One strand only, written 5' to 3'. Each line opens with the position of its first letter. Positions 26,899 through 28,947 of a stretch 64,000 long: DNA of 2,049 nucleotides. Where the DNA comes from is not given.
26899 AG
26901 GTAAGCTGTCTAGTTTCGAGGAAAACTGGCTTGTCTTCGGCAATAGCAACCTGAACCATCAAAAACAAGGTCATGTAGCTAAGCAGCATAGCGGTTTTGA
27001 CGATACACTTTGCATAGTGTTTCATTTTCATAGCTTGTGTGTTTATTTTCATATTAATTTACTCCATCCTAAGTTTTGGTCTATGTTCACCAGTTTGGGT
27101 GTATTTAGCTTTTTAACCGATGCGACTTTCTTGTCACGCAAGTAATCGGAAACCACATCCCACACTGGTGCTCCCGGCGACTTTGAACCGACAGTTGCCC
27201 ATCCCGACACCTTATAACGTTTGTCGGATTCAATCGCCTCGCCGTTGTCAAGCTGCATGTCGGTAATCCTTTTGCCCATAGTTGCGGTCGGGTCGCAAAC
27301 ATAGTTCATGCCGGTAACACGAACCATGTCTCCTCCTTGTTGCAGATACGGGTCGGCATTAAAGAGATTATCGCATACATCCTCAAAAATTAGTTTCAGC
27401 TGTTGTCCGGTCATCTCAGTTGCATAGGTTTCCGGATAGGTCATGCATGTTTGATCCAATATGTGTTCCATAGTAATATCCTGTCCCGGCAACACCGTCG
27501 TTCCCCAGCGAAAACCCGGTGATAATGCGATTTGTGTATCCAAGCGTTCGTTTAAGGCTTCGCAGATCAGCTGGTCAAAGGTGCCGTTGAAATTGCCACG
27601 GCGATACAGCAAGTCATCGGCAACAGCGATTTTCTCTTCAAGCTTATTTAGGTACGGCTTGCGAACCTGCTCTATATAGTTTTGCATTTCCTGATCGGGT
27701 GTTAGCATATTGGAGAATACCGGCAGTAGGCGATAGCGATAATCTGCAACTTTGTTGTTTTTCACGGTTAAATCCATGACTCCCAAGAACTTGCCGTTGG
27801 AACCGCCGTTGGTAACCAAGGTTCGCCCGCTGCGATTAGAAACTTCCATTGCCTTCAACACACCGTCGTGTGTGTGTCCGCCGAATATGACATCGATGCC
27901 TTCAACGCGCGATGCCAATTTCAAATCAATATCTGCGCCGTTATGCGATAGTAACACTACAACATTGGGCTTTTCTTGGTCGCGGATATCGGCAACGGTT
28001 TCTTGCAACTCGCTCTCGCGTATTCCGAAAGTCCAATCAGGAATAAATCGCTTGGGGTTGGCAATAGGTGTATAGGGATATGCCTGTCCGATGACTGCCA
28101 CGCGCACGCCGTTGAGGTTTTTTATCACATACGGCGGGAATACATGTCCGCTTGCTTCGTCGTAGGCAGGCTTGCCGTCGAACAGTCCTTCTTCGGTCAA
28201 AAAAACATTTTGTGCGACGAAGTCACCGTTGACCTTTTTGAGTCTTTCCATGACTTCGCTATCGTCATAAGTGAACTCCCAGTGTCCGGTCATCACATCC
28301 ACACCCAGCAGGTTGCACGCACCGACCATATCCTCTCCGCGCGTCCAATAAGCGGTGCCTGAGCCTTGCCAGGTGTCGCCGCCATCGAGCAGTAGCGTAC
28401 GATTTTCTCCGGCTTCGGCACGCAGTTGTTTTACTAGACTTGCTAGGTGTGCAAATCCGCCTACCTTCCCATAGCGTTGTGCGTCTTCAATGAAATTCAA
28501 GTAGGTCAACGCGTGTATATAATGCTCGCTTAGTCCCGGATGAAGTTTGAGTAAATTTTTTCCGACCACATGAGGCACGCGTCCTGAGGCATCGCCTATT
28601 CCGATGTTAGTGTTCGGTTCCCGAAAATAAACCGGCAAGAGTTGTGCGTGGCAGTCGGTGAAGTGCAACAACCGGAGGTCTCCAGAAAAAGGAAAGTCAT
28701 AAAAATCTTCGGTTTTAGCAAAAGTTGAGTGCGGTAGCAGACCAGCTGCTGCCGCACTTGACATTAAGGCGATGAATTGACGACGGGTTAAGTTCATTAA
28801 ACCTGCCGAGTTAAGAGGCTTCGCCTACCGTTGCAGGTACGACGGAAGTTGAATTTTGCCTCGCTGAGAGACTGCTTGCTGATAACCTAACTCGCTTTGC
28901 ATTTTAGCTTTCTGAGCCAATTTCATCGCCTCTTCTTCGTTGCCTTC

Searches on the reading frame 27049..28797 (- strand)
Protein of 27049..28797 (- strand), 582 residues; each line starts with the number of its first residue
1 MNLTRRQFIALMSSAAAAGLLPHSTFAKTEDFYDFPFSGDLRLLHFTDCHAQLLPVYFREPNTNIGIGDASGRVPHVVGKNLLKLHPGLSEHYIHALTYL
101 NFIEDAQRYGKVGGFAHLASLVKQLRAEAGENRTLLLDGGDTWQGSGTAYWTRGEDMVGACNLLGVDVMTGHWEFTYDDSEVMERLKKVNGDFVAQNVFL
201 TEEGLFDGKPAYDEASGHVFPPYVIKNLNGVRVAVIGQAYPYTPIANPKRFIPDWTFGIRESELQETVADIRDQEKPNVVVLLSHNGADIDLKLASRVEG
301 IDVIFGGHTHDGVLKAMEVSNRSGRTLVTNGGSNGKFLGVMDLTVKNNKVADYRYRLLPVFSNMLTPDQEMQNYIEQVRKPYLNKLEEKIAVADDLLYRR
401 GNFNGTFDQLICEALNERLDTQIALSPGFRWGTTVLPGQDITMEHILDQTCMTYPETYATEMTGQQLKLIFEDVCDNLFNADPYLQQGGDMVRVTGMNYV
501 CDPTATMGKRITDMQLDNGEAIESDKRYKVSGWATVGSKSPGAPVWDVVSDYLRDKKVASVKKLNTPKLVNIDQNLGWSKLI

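Call 50: search_protein_families(library=pfam, proteins=[window:27049-28797:-], max_evalue=0.00001)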
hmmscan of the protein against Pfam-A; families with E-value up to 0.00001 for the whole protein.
window:27049-28797:- (582 aa): 1 family
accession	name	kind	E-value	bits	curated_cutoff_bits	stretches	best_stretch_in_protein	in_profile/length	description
PF02872.23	5_nucleotid_C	-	9.7e-16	58.7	23.6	1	405-535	22-145/158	5'-nucleotidase, C-terminal domain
